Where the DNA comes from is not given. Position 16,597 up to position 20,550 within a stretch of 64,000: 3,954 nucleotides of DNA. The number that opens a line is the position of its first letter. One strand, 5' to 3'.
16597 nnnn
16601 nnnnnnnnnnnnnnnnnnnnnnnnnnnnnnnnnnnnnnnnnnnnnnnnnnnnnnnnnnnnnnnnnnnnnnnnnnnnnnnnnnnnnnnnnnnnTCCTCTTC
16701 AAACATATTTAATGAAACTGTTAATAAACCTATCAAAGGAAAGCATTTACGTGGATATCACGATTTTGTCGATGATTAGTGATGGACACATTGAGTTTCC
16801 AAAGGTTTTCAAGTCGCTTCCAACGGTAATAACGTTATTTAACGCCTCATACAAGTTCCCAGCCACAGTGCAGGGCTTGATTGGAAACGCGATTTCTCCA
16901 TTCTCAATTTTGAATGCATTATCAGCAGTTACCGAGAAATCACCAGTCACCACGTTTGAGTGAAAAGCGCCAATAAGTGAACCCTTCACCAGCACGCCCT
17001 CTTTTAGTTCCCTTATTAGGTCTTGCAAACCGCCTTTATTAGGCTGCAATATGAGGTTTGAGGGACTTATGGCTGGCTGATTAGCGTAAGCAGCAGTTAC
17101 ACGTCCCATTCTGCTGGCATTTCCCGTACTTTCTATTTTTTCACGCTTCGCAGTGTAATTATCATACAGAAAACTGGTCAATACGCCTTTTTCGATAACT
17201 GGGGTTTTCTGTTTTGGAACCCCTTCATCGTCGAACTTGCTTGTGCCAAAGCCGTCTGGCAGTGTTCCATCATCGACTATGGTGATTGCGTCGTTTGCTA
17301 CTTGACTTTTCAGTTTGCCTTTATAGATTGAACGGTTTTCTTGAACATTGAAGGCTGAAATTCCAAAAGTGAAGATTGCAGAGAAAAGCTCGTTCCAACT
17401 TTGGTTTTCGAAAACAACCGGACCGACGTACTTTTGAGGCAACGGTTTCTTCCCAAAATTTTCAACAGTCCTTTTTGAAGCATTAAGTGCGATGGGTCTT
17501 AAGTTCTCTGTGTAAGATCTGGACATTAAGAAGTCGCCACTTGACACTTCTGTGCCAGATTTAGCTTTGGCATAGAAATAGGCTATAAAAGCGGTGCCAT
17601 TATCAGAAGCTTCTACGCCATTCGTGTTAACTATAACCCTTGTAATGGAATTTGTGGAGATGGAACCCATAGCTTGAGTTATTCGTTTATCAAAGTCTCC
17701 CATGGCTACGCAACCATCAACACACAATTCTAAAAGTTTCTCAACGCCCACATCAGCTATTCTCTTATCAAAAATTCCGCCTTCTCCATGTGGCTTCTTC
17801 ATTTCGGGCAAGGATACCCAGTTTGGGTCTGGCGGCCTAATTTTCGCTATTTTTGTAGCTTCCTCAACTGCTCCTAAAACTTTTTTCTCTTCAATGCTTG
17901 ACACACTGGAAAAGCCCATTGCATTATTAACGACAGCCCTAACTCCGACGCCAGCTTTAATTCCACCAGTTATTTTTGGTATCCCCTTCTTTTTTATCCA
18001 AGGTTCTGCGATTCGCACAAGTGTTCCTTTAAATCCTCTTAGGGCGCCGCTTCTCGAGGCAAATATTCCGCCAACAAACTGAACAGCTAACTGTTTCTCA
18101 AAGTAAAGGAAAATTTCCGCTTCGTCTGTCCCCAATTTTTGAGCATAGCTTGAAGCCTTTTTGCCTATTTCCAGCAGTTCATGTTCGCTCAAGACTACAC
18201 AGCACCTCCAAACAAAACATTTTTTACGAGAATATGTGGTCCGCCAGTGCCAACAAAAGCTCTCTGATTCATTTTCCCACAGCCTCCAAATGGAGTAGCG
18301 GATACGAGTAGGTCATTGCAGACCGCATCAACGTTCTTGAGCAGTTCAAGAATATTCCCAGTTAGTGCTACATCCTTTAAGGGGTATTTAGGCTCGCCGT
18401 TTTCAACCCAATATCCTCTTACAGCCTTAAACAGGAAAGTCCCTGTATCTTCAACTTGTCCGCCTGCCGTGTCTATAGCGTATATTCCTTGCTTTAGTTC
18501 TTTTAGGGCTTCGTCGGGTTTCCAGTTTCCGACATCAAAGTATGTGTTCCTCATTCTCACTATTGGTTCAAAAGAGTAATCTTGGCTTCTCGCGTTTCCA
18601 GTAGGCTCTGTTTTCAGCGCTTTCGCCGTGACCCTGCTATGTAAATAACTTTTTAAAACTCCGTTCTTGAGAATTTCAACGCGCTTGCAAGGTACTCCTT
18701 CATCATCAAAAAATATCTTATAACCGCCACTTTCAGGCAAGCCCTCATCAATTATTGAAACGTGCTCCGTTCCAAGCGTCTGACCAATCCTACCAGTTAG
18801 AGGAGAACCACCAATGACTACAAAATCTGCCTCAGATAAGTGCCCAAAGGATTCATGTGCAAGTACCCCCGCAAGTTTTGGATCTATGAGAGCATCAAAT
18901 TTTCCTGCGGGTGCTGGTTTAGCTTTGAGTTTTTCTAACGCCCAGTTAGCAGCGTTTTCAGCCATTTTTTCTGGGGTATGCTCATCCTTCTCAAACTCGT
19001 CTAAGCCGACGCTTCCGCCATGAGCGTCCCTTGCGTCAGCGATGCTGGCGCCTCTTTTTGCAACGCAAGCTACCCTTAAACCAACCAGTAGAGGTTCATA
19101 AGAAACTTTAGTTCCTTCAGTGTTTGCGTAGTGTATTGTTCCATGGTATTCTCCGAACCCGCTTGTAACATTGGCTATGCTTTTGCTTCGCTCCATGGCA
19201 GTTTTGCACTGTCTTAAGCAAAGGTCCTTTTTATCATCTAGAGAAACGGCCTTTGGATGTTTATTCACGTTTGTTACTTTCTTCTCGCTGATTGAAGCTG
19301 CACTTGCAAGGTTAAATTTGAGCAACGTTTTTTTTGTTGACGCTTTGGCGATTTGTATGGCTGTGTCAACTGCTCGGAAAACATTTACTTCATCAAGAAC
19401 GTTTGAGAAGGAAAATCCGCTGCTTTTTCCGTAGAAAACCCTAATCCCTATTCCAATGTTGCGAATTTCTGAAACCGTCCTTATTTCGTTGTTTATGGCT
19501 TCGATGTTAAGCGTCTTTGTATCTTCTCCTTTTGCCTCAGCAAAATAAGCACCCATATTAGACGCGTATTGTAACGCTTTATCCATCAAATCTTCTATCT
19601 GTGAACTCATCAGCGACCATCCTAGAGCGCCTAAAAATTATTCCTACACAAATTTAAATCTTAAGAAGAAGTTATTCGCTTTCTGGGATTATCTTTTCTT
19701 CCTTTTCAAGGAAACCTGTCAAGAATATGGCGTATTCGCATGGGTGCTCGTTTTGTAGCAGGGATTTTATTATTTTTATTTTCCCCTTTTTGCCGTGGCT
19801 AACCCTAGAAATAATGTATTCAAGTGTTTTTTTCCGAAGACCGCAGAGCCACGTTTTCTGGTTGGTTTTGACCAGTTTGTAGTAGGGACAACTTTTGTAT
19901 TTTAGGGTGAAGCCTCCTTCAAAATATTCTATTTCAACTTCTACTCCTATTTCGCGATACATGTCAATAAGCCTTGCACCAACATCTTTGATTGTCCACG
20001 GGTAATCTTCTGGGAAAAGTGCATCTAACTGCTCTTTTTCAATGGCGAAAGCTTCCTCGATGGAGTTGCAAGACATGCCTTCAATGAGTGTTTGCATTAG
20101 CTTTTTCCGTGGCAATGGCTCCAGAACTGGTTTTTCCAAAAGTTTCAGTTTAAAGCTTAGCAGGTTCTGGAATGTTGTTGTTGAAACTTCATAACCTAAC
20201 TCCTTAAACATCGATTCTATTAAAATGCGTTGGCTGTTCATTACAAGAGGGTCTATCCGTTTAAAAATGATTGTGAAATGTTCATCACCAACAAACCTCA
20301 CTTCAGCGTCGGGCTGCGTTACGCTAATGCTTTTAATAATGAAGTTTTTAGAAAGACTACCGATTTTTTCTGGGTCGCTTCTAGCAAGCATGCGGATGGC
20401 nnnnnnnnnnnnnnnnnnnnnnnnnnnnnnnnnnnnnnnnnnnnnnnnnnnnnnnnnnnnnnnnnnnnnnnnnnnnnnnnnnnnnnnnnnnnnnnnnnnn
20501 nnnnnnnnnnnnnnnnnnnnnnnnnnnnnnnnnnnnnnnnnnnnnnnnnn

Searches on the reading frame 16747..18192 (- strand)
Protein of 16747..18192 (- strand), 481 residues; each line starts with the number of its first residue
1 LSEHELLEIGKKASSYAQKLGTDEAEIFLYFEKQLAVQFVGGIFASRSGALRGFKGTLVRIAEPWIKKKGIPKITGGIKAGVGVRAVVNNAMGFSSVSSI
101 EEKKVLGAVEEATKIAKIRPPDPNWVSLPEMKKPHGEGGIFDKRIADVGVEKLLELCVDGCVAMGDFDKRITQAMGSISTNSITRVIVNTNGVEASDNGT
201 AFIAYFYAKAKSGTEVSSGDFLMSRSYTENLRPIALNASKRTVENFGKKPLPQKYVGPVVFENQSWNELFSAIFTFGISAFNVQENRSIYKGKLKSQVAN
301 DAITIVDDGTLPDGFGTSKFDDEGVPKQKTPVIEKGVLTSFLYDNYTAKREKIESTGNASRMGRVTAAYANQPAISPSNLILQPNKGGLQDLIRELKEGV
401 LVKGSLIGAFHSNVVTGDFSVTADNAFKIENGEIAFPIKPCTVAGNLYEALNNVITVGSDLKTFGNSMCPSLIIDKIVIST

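Call 8: search_protein_families(library=pfam, proteins=[window:16747-18192:-], max_evalue=0.01)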
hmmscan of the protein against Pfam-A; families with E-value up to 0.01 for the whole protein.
window:16747-18192:- (481 aa): 3 families
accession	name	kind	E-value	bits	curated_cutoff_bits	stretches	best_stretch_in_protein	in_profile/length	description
PF19289.4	PmbA_TldD_3rd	-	7.9e-72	241.4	22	1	258-480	5-219/220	PmbA/TldA metallopeptidase C-terminal domain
PF19290.4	PmbA_TldD_2nd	-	1.2e-09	39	20.9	1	145-245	3-108/109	PmbA/TldA metallopeptidase central domain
PF01523.21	PmbA_TldD_1st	-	1.3e-05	25.7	20.9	1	74-116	23-65/65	PmbA/TldA metallopeptidase domain 1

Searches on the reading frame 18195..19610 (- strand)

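Call 8: search_protein_families(library=pfam, proteins=[window:18195-19610:-], max_evalue=0.01)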
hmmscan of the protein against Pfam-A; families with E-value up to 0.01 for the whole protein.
window:18195-19610:- (471 aa): 3 families
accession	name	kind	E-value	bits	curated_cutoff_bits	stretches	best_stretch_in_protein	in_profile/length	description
PF19289.4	PmbA_TldD_3rd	-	9.8e-64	215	22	1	236-469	2-220/220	PmbA/TldA metallopeptidase C-terminal domain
PF19290.4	PmbA_TldD_2nd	-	2.1e-13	51.1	20.9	1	117-228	1-109/109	PmbA/TldA metallopeptidase central domain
PF01523.21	PmbA_TldD_1st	-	4.9e-11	43.1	20.9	1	24-88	1-65/65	PmbA/TldA metallopeptidase domain 1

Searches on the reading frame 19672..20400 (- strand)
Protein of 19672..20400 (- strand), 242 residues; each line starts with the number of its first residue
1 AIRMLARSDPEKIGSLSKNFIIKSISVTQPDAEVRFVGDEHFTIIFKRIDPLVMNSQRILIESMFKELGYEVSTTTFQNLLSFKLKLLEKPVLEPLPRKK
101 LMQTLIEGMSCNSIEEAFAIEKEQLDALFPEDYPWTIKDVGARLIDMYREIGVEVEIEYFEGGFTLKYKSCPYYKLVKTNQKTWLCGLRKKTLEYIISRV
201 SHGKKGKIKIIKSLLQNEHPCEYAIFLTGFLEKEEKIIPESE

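Call 21: search_protein_families(library=pfam, proteins=[window:19672-20400:-], max_evalue=10)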
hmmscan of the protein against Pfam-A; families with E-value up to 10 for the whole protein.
window:19672-20400:- (242 aa): 2 families
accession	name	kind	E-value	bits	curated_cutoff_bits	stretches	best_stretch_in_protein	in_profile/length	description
PF18546.6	MetOD1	-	0.014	15.9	23.8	1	136-225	52-141/142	Methanogen output domain 1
PF20926.3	Htt_N-HEAT_1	-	0.21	12.4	31.2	1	29-67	7-42/152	Huntingtin, N-terminal HEAT 1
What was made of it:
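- On MetOD1 / V4R / HNOB sensor domain (C-terminus of the 651-aa protein): E=0.014, 15.9 bits against a 23.8-bit cut-off (call 21).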
